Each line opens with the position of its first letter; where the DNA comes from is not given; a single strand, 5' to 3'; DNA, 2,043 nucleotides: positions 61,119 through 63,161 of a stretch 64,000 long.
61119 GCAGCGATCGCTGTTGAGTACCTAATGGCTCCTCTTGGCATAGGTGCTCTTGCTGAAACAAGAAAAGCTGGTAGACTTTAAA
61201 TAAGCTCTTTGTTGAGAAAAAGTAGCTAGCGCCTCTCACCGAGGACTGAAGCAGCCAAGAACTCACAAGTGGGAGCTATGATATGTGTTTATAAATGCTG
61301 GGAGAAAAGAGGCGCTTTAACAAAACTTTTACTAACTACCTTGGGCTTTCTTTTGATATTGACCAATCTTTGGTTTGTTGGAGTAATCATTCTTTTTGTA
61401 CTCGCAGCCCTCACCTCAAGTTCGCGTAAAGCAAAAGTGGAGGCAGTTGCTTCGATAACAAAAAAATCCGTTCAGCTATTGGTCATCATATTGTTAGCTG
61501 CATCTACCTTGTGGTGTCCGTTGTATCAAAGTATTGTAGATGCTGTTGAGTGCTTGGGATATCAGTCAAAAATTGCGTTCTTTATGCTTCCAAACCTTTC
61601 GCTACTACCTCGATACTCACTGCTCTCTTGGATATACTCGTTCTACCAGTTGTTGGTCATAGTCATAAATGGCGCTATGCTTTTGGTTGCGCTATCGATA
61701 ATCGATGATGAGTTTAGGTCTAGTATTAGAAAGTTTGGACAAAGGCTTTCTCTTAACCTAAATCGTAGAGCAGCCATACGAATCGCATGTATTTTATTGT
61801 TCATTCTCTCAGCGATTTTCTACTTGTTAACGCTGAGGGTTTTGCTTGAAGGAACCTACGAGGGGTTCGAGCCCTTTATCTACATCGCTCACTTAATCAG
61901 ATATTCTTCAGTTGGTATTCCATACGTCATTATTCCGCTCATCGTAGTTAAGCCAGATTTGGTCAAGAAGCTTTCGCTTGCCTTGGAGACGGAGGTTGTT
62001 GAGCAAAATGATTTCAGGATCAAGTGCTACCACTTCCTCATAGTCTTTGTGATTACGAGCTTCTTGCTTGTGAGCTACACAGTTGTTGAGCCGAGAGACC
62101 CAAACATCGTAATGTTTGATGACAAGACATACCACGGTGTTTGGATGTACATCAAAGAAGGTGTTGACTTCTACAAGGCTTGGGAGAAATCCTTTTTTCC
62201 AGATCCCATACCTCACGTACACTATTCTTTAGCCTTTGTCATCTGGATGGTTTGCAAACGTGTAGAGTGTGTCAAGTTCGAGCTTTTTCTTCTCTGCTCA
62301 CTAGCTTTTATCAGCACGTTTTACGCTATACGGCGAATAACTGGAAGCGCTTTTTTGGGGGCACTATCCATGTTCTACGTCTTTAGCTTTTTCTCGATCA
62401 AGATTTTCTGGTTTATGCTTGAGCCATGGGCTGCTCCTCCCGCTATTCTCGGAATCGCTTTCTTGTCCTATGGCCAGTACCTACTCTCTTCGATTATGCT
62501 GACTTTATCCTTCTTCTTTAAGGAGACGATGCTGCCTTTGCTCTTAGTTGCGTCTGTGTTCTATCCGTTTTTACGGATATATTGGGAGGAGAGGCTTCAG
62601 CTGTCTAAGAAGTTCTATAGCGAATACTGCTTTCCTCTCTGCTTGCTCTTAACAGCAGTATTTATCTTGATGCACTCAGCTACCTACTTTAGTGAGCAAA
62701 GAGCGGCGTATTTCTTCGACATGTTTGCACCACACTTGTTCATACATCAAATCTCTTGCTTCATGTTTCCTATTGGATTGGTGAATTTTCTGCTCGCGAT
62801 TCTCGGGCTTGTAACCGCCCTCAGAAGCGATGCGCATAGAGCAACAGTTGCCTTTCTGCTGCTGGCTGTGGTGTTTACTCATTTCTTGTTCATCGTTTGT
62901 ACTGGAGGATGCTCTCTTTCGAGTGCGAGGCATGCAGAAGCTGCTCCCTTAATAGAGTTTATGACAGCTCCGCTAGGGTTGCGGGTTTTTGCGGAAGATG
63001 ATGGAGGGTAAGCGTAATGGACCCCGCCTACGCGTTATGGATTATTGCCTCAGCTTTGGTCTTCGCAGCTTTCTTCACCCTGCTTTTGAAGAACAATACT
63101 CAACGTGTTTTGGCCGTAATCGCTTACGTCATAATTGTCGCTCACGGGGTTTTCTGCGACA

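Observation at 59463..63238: Family A: five paralogs of an unassigned ~580-aa polytopic membrane protein, two of them in tandem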

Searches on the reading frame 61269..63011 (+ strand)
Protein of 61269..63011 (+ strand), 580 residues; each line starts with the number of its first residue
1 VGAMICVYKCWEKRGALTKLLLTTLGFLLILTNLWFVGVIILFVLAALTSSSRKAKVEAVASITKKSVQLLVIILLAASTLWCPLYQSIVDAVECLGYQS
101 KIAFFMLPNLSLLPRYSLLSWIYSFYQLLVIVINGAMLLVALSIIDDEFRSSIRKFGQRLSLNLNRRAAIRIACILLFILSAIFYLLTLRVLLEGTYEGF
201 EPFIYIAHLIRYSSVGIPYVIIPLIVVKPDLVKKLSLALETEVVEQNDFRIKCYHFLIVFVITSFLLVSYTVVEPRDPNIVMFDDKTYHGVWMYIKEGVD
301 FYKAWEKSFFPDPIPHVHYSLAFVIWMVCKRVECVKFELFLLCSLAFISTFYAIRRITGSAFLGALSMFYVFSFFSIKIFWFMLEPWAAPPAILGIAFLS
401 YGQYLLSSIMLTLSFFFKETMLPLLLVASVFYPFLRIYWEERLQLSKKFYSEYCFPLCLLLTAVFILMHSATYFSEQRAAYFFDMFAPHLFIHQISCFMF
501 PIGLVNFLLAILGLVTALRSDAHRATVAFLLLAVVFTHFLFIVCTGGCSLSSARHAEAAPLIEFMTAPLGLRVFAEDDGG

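Call 5: search_protein_families(library=pfam, proteins=[window:61269-63011:+], max_evalue=10)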
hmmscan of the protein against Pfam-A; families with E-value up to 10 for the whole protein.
window:61269-63011:+ (580 aa): 0 families

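Call 45: search_protein_families(library=ncbifam, proteins=[window:61269-63011:+], max_evalue=1)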
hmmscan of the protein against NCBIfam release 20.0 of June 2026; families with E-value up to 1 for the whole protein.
window:61269-63011:+ (580 aa): 2 families
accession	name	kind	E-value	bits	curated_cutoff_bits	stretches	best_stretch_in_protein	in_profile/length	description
NF052565.1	OrnLipAcylHsRhiz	equivalog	0.031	13.4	450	0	294-311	234-251/259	ornithine lipid ester-linked acyl 2-hydroxylase OlsC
NF007694.0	PRK10372.1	equivalog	0.083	13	187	0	54-99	12-57/154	PTS ascorbate transporter subunit IIA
